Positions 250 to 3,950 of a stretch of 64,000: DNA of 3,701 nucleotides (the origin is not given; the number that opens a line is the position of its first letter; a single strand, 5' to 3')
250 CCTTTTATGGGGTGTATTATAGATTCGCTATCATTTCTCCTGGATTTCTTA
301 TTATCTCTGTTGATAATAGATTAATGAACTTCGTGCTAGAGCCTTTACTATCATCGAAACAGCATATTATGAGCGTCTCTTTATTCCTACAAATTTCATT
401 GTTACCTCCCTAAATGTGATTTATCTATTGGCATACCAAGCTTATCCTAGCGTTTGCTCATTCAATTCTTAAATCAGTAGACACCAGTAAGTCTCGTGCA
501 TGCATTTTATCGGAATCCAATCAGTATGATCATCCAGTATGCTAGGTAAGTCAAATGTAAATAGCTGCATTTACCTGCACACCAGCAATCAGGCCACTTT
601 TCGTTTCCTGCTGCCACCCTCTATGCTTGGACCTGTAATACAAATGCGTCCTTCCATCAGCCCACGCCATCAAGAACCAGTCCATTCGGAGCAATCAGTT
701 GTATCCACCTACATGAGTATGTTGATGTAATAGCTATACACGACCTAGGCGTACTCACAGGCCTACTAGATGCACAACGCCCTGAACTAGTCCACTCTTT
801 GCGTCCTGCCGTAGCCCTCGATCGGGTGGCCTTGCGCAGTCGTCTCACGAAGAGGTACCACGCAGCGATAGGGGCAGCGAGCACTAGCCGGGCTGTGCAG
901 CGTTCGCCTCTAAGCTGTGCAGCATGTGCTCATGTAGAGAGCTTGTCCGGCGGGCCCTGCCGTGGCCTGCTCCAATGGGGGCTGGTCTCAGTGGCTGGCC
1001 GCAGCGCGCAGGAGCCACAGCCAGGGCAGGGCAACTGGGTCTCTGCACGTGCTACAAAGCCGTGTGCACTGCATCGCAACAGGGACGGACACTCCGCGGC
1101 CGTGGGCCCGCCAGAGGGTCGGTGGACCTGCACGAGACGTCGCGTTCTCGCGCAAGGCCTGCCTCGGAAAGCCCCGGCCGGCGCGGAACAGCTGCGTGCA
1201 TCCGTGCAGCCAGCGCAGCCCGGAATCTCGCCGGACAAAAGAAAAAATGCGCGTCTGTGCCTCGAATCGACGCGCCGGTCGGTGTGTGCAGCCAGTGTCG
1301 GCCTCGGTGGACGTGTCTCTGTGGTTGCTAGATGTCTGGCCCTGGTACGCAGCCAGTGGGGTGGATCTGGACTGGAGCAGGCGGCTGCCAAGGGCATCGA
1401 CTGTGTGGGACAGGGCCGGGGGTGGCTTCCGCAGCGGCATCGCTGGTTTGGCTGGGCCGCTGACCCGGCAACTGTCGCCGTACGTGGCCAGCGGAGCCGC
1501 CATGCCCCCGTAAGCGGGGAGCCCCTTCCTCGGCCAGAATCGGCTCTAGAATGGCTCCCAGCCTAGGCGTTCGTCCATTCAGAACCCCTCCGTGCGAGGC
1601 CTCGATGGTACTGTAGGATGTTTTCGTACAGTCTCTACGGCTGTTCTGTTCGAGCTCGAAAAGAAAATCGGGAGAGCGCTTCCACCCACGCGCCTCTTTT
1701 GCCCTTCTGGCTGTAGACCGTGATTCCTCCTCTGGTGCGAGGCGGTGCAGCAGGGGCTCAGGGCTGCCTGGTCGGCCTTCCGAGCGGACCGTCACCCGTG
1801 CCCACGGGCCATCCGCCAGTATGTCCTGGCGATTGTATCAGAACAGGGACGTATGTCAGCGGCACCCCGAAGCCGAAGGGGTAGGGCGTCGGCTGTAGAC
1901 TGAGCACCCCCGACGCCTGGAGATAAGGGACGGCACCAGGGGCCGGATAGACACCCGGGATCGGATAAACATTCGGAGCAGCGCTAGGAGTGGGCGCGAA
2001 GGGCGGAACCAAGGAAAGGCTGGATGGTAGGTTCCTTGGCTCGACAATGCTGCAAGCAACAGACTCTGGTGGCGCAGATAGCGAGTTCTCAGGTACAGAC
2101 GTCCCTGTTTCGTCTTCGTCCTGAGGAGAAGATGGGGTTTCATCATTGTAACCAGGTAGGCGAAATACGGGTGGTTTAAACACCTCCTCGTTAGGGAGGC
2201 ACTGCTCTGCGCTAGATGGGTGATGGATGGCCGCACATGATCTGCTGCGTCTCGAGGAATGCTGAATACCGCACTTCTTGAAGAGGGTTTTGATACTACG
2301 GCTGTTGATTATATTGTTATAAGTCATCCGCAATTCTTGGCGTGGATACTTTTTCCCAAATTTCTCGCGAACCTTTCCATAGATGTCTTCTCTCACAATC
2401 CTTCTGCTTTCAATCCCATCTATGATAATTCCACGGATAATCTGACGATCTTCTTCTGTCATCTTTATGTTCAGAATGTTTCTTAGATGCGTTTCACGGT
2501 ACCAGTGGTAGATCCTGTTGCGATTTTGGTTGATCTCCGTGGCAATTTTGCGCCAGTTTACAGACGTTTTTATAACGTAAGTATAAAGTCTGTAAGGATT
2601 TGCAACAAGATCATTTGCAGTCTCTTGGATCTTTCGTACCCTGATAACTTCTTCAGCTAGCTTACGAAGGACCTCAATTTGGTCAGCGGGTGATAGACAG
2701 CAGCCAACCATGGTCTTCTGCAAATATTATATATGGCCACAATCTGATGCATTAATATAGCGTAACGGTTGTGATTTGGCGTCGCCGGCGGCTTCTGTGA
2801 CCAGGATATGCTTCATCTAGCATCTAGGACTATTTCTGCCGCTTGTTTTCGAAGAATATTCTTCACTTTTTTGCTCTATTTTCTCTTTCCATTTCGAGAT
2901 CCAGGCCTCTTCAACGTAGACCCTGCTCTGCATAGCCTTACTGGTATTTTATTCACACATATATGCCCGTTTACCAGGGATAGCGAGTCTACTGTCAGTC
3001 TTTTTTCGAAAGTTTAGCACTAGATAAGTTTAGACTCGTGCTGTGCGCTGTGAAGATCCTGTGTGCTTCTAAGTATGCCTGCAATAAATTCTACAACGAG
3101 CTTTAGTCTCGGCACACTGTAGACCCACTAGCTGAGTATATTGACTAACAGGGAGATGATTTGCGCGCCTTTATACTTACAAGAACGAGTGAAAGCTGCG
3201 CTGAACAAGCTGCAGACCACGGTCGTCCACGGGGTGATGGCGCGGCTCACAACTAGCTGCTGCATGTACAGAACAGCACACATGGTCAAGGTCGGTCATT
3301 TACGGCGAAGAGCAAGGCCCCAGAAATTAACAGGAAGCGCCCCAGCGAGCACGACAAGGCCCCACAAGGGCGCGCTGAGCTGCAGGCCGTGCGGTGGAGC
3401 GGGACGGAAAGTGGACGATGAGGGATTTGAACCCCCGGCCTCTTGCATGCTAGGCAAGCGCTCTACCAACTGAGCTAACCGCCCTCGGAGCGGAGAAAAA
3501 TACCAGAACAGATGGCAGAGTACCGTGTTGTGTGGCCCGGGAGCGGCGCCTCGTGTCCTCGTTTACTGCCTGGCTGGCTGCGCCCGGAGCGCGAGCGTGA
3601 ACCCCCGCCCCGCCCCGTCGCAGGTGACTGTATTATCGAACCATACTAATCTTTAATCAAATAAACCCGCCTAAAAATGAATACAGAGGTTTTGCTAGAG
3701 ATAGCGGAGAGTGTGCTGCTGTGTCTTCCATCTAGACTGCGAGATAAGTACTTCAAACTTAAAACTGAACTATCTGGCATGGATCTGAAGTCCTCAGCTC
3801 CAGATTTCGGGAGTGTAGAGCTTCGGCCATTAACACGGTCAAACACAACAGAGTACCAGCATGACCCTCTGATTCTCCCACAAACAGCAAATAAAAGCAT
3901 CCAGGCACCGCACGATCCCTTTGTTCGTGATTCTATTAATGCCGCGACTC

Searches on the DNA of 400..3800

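Call 22: search_rna_families(source=window, start=400, end=3800, threshold=evalue, max_evalue=1, show_alignments=1)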
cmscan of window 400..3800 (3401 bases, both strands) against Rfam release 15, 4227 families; matches with E-value up to 1: 1.
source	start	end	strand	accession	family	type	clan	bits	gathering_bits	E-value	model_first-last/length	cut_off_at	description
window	3412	3484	-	RF00005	tRNA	Gene; tRNA;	CL00001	68.4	29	4.7e-14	1-71/71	no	tRNA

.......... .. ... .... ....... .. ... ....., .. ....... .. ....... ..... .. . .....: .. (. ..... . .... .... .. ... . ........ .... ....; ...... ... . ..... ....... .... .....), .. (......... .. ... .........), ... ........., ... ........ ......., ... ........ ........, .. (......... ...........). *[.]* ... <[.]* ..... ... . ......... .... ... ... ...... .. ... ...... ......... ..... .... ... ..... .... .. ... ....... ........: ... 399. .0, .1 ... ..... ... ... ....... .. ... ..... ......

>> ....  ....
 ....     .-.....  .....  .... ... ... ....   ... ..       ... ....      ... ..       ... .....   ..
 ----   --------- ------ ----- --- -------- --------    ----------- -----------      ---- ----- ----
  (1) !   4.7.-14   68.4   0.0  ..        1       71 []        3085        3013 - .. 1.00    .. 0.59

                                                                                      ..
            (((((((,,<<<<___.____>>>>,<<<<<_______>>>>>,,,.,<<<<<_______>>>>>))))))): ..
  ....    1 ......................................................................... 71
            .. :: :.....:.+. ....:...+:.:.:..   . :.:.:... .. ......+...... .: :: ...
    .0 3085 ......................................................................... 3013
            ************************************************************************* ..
